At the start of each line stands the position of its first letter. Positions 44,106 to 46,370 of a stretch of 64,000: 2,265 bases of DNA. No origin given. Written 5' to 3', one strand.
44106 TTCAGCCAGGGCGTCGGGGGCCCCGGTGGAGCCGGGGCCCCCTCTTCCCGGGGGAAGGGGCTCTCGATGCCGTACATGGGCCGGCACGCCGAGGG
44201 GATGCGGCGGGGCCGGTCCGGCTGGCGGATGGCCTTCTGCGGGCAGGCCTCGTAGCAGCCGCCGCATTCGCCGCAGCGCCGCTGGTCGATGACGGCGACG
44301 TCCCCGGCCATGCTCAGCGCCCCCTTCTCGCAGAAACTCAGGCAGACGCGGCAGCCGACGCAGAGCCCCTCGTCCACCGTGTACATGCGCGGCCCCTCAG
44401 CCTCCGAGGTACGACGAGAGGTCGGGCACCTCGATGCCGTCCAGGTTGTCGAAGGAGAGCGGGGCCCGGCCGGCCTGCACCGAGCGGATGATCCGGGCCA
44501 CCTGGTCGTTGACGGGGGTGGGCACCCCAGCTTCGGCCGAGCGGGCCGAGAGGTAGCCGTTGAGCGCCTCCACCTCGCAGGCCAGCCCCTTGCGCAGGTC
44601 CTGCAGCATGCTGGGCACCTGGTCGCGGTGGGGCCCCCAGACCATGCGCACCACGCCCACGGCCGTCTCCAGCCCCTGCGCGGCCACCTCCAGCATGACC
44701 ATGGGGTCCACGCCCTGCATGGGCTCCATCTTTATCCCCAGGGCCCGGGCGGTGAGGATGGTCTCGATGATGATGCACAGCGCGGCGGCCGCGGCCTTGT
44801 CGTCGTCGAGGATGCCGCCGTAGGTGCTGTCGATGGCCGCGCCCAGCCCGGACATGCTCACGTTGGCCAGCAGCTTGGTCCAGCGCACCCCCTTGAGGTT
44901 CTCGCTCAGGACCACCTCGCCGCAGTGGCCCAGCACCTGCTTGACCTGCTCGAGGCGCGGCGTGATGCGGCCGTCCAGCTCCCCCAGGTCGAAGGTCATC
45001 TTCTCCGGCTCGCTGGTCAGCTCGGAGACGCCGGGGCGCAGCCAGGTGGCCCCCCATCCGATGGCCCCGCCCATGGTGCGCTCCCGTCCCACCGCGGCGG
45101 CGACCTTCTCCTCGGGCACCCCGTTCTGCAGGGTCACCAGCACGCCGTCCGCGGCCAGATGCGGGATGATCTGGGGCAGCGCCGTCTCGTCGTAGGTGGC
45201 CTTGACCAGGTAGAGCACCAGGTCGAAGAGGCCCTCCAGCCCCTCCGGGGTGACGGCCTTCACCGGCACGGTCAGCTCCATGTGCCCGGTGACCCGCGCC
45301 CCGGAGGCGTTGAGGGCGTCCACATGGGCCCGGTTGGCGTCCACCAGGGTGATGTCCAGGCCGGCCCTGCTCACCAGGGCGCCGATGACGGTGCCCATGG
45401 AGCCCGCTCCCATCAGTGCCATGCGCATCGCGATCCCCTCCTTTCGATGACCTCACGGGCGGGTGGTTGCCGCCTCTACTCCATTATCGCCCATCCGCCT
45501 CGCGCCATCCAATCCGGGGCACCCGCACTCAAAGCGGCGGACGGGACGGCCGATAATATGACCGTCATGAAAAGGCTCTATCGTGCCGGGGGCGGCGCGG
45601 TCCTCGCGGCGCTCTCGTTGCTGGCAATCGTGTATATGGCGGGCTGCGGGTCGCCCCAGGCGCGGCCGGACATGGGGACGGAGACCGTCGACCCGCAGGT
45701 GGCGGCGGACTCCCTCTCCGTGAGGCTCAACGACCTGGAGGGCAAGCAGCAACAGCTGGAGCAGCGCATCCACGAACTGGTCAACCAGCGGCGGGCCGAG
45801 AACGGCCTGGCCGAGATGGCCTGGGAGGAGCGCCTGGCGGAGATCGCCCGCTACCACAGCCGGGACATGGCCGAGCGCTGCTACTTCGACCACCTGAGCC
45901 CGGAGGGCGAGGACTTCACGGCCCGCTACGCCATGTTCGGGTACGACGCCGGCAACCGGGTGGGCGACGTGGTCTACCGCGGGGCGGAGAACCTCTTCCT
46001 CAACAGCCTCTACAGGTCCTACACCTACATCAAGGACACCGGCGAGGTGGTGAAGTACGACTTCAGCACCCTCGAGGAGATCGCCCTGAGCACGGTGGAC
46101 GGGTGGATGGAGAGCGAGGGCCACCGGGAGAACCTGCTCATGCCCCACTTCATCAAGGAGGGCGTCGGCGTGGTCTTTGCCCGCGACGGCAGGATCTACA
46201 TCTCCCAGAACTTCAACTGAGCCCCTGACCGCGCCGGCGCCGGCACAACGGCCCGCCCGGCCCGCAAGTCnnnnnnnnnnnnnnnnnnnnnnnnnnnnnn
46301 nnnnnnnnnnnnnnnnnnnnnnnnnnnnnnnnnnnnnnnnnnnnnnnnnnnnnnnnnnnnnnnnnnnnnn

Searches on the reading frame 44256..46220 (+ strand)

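Call 42: search_protein_families(library=pfam, proteins=[window:44256-46220:+], max_evalue=0.0001)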
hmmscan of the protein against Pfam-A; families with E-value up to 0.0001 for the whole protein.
window:44256-46220:+ (654 aa): 1 family
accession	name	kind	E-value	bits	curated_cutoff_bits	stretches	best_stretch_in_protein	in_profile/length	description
PF00188.32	CAP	-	2.6e-17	64.2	21.1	1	507-653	2-117/117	Cysteine-rich secretory protein family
